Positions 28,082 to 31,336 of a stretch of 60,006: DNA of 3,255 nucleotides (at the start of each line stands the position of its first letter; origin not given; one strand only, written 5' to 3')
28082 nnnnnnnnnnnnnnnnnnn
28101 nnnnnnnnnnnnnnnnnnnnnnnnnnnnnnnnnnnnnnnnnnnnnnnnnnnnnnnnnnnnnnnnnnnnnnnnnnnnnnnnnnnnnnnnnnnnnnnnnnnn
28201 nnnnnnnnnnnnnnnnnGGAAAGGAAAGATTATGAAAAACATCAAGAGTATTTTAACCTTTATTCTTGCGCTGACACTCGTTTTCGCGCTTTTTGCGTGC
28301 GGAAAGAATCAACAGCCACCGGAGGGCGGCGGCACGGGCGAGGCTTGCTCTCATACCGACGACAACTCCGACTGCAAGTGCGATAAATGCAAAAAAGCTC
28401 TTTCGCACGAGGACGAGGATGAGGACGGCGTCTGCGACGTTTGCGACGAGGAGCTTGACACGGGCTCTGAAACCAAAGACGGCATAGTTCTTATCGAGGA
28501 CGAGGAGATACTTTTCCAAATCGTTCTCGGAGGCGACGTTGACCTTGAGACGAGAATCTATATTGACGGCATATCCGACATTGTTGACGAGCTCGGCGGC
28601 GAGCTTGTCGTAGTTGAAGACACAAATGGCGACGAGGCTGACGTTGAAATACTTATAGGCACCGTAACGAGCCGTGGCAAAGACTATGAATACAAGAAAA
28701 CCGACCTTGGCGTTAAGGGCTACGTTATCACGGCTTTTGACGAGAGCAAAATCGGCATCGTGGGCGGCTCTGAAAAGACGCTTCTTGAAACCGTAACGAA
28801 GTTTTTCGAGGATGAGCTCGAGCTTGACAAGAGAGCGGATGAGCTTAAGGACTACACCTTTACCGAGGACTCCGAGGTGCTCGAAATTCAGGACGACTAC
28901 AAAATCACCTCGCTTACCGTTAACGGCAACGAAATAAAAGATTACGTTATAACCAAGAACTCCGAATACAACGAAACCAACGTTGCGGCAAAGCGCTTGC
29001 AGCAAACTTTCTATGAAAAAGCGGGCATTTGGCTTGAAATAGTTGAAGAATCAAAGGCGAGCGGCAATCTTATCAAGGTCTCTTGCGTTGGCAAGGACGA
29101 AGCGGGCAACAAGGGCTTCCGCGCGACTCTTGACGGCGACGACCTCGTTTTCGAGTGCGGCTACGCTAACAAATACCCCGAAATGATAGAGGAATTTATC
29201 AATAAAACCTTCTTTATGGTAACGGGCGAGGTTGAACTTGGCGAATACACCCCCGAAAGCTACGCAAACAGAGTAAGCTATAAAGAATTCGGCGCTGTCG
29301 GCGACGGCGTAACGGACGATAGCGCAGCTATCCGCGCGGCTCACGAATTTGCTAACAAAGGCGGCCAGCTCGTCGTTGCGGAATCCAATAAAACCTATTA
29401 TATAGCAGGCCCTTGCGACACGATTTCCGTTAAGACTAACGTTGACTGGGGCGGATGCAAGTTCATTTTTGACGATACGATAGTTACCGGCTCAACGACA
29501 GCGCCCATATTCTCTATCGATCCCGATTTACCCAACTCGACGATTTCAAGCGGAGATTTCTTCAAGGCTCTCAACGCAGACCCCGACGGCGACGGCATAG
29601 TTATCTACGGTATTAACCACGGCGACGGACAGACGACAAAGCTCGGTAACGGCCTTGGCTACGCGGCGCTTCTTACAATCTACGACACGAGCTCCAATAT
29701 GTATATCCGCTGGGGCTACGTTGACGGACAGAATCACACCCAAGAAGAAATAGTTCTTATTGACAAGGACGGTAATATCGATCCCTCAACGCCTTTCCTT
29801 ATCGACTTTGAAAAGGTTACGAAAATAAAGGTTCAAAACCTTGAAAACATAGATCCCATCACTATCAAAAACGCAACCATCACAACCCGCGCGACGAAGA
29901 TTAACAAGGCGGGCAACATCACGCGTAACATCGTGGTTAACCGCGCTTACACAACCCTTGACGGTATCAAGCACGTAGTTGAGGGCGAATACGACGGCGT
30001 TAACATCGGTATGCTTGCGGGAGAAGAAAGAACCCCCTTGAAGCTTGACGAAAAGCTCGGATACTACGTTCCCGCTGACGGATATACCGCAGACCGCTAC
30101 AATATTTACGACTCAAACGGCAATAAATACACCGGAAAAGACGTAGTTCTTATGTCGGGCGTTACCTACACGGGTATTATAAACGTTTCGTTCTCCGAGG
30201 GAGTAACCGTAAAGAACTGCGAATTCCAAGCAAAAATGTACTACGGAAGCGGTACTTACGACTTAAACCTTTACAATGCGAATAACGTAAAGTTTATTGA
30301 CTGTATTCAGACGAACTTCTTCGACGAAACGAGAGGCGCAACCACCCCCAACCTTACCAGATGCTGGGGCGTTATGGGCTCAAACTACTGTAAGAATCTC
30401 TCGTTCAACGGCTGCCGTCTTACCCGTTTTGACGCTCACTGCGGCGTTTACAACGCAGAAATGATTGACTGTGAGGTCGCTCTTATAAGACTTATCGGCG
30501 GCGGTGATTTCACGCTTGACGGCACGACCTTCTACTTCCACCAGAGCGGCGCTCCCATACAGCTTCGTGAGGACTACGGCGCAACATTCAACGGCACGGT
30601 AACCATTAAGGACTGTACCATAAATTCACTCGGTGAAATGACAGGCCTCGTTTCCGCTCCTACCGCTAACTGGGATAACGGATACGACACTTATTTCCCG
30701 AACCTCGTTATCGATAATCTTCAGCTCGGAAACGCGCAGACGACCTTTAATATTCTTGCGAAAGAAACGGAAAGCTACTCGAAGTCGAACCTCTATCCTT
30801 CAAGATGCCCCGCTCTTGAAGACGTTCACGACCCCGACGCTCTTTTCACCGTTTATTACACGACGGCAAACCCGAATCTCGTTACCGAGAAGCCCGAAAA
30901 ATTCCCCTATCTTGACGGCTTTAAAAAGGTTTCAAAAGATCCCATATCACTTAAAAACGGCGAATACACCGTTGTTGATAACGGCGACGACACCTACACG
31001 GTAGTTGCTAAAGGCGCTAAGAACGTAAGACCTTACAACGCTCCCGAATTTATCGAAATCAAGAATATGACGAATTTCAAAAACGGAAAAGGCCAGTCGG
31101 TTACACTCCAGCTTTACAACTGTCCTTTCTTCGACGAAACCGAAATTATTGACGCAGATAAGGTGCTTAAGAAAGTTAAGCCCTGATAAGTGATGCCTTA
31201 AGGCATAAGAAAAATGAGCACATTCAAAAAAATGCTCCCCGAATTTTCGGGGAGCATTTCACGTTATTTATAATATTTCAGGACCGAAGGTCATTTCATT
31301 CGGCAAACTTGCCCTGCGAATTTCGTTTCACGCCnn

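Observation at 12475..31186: Six-member paralogous radiation of beta-helix proteins (five without signal peptides, one lipoprotein) forming the core of a transporter-less glycan-type locus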

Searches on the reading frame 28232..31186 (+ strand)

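Call 5: search_protein_families(library=pfam, proteins=[window:28232-31186:+], max_evalue=0.1)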
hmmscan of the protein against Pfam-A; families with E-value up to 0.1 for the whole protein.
window:28232-31186:+ (984 aa): 2 families
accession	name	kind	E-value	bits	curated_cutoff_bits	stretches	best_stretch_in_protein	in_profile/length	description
PF12708.12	Pect-lyase_RHGA_epim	-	0.0021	18.3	27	1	350-380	4-36/213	Rhamnogalacturonase A/epimerase, pectate lyase-like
PF11910.14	NdhO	-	0.065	13.7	25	0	188-226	10-48/66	Cyanobacterial and plant NDH-1 subunit O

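Call 16: search_protein_families(library=ncbifam, proteins=[window:28232-31186:+], max_evalue=0.01)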
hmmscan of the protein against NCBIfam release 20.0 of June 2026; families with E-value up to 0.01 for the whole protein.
window:28232-31186:+ (984 aa): 0 families

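Call 94: search_protein_families(library=phrogs, proteins=[window:28232-31186:+], max_evalue=0.001)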
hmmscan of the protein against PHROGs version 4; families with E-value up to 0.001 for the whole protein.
window:28232-31186:+ (984 aa): 5 families
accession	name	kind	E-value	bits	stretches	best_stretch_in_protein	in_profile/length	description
phrog_23059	-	tail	9.2e-18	64.5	2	346-440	126-217/1027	tail fiber protein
phrog_16586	-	tail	7.9e-17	61.6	2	711-798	527-623/963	tail fiber protein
phrog_18522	-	tail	3.9e-05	23.2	1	344-382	170-208/612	tail protein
phrog_7458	-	tail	0.00014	21.3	1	342-424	119-202/732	tail spike protein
phrog_8280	-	tail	0.00061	20.5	1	342-568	144-349/632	tail spike protein with colonic acid degradation activity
